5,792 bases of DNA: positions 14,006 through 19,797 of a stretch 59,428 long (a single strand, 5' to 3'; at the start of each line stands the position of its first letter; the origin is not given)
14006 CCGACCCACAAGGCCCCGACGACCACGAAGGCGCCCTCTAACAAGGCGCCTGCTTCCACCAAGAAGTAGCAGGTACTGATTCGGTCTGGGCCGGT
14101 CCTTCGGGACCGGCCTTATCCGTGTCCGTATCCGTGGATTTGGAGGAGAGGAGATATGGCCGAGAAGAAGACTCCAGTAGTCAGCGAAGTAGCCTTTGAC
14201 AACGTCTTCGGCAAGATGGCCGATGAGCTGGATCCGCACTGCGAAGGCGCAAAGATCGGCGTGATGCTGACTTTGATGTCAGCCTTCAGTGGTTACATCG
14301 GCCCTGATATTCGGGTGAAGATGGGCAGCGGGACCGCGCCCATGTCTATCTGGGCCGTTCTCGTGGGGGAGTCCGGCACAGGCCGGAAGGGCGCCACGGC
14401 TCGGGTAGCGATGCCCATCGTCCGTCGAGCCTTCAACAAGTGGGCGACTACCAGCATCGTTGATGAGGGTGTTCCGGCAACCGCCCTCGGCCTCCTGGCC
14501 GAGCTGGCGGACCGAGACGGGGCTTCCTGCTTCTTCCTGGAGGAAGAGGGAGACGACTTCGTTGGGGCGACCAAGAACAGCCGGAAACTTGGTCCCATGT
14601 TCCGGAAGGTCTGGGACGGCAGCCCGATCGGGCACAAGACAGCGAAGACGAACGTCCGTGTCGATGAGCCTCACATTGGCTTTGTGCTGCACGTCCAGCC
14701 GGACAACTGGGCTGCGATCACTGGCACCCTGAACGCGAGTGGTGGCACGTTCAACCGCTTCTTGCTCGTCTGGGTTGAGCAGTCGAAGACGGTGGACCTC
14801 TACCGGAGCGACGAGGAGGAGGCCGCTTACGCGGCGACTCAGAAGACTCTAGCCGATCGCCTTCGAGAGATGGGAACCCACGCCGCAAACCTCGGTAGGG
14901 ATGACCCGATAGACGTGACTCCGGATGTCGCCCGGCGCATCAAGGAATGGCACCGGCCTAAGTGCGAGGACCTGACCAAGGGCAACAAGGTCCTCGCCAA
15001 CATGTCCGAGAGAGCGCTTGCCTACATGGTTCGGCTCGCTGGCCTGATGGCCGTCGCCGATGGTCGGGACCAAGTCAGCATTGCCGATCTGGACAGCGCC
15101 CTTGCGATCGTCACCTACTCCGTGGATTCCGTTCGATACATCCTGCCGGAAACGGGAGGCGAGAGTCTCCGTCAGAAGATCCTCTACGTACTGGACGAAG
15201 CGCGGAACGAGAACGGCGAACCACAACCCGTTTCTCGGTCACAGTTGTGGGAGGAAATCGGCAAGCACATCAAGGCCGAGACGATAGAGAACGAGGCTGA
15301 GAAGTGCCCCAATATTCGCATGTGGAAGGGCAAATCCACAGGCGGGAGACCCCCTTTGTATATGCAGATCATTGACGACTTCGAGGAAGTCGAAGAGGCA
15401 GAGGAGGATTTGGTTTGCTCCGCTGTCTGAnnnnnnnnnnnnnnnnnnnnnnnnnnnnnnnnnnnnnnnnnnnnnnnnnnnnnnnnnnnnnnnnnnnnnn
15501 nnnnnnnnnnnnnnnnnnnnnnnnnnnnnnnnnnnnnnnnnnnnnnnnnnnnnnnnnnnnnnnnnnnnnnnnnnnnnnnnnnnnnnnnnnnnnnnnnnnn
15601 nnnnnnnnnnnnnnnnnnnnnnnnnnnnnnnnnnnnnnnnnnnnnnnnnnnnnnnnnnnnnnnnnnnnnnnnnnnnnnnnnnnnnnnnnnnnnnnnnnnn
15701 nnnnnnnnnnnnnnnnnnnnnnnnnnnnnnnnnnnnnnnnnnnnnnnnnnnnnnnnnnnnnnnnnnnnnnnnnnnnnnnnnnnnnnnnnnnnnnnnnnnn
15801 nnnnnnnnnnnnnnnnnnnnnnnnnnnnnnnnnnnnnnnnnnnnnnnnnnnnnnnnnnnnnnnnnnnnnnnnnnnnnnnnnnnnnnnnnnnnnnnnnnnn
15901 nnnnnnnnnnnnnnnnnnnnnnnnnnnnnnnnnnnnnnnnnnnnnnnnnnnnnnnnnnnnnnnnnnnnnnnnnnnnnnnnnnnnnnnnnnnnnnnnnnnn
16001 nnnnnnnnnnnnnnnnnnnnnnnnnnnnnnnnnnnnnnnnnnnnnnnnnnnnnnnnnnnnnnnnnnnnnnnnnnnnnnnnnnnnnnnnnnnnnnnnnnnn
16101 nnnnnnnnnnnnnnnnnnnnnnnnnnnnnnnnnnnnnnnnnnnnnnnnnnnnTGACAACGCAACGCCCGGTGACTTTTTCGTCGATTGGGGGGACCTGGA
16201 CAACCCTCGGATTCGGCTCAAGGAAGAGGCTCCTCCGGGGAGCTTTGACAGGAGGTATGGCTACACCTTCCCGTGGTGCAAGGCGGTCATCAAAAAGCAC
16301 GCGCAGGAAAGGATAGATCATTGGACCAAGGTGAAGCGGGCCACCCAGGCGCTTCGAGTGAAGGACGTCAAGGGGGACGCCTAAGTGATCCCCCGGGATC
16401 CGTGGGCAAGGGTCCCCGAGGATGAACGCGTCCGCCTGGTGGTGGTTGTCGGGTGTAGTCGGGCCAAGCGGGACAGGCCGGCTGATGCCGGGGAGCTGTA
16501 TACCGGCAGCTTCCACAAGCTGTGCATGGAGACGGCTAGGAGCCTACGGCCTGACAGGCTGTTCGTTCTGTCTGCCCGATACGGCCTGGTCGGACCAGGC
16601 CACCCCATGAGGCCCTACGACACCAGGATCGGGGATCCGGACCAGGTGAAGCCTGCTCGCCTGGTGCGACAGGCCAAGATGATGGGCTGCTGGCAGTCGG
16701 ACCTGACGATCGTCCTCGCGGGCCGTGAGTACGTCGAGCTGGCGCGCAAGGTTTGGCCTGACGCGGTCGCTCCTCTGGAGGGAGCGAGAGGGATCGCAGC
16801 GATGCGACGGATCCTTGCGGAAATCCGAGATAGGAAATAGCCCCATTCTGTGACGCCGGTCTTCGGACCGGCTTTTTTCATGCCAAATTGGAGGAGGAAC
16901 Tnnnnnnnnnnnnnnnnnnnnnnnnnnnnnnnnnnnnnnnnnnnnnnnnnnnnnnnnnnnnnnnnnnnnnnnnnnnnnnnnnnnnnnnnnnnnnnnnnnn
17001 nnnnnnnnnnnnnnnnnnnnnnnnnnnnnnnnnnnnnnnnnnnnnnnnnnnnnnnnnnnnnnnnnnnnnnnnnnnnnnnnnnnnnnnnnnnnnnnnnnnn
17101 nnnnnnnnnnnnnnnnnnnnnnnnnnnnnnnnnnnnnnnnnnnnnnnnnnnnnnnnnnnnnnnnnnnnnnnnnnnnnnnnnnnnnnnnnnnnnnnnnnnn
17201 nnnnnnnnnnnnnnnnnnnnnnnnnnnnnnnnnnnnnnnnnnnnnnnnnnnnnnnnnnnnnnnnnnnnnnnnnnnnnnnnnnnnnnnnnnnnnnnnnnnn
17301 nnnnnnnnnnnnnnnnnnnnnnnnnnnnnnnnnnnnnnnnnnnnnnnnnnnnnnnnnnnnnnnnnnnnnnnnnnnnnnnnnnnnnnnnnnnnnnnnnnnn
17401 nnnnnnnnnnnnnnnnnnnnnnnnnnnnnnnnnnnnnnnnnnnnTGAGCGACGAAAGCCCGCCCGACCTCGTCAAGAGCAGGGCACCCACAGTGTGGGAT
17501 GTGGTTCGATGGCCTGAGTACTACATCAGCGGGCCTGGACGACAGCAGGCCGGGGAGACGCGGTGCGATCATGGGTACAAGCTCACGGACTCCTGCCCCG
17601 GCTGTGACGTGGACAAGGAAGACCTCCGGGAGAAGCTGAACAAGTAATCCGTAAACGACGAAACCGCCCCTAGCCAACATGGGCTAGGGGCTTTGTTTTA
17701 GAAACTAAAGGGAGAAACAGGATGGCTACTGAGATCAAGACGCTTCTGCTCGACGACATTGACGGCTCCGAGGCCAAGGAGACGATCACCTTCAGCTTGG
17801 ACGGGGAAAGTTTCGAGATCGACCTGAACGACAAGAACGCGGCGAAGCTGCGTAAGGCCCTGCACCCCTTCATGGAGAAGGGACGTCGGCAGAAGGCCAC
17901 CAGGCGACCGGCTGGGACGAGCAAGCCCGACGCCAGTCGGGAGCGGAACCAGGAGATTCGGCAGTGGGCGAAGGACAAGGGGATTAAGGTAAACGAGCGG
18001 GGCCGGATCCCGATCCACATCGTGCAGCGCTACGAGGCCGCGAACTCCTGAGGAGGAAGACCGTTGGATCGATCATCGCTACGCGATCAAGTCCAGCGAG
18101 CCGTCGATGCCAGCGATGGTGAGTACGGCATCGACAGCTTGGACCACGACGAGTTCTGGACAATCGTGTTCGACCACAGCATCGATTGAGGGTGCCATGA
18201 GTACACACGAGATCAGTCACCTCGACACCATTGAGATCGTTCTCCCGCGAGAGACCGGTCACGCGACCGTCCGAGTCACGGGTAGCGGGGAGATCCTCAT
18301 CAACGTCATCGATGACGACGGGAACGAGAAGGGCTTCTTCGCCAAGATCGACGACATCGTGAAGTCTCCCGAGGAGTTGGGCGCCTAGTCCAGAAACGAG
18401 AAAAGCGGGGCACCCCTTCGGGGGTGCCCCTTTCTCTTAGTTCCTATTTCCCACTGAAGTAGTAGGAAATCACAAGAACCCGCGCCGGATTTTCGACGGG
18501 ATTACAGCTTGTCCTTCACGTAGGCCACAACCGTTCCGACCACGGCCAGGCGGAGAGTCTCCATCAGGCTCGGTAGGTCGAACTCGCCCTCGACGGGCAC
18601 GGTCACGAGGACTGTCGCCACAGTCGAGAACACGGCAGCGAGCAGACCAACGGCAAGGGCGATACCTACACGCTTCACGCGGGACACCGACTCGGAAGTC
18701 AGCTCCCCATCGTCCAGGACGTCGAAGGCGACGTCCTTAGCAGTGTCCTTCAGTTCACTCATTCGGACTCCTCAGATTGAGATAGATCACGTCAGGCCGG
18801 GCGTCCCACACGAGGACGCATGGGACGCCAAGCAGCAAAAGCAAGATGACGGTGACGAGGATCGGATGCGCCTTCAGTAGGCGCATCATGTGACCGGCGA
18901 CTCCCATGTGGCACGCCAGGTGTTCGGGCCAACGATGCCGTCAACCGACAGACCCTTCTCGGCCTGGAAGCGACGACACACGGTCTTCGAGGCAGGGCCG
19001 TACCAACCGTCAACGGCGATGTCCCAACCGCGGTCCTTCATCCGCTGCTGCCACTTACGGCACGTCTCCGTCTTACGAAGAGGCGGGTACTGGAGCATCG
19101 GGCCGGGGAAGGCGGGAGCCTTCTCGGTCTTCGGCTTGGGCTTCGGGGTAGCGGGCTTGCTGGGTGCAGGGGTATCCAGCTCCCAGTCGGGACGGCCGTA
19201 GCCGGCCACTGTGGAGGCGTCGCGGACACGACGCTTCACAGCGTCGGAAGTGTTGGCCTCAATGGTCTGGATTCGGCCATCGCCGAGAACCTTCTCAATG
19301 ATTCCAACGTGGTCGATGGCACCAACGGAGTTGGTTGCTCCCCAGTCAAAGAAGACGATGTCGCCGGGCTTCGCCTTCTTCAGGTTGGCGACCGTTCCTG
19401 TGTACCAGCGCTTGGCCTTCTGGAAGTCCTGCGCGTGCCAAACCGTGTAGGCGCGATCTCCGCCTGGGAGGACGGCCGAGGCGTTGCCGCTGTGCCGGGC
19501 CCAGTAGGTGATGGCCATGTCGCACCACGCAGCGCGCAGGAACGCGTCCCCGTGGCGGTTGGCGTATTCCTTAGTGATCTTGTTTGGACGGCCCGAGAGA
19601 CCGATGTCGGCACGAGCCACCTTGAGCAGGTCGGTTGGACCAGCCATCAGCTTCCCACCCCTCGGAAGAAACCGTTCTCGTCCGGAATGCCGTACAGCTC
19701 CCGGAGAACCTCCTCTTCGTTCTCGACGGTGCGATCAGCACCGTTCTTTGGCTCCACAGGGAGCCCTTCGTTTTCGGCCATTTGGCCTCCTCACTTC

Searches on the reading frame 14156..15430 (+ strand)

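Call 90: search_protein_families(library=pfam, proteins=[window:14156-15430:+], max_evalue=0.001)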
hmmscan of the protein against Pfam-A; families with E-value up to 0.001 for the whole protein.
window:14156-15430:+ (424 aa): 1 family
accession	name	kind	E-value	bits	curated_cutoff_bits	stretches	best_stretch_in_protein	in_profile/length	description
PF13148.11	DUF3987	-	2.8e-25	89.7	27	2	109-329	131-361/364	Protein of unknown function (DUF3987)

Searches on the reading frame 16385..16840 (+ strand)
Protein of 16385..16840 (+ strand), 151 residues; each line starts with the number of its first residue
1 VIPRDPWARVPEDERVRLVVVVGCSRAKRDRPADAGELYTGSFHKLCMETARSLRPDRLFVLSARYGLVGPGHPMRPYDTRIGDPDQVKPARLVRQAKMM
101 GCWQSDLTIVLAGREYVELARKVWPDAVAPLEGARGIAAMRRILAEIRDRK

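Call 90: search_protein_families(library=pfam, proteins=[window:16385-16840:+], max_evalue=0.001)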
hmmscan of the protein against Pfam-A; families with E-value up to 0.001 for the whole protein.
window:16385-16840:+ (151 aa): 2 families
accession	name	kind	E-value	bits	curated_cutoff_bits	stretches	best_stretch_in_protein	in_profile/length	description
PF21818.3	DUF6884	-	2.6e-19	70.2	30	1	19-134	1-124/135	Family of unknown function (DUF6884)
PF03883.20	H2O2_YaaD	-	0.00069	19.6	29.6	1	36-125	82-168/236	Peroxide stress protein YaaA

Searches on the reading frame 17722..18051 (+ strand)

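Call 90: search_protein_families(library=pfam, proteins=[window:17722-18051:+], max_evalue=0.001)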
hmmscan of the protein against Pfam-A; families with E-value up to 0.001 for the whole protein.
window:17722-18051:+ (109 aa): 2 families
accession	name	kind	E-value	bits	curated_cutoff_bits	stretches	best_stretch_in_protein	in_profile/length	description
PF11774.14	Lsr2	-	4.8e-24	84.2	29.6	1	1-57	1-57/58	Lsr2 dimerization domain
PF23359.1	Lsr2_DNA-bd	-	5.2e-15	54.9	26.9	1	71-107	1-37/37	Lsr2 DNA-binding domain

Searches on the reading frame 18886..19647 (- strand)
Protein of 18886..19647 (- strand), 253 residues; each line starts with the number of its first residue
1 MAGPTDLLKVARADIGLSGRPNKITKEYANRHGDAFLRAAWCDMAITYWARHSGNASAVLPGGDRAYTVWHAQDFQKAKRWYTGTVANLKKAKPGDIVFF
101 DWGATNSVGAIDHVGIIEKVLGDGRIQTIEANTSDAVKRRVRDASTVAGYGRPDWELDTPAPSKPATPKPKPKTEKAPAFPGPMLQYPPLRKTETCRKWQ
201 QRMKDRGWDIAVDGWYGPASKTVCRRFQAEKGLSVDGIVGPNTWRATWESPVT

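Call 90: search_protein_families(library=pfam, proteins=[window:18886-19647:-], max_evalue=0.001)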
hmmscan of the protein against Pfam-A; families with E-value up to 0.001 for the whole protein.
window:18886-19647:- (253 aa): 3 families
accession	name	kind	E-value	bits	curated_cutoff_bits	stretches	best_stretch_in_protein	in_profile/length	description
PF01471.23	PG_binding_1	-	1.8e-11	44.4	23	1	199-246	8-56/57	Putative peptidoglycan binding domain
PF05257.22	CHAP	-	2.9e-11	44.1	26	1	41-132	8-81/81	CHAP domain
PF09374.15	PG_binding_3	-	0.0004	21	24.6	0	232-247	16-31/76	Predicted Peptidoglycan domain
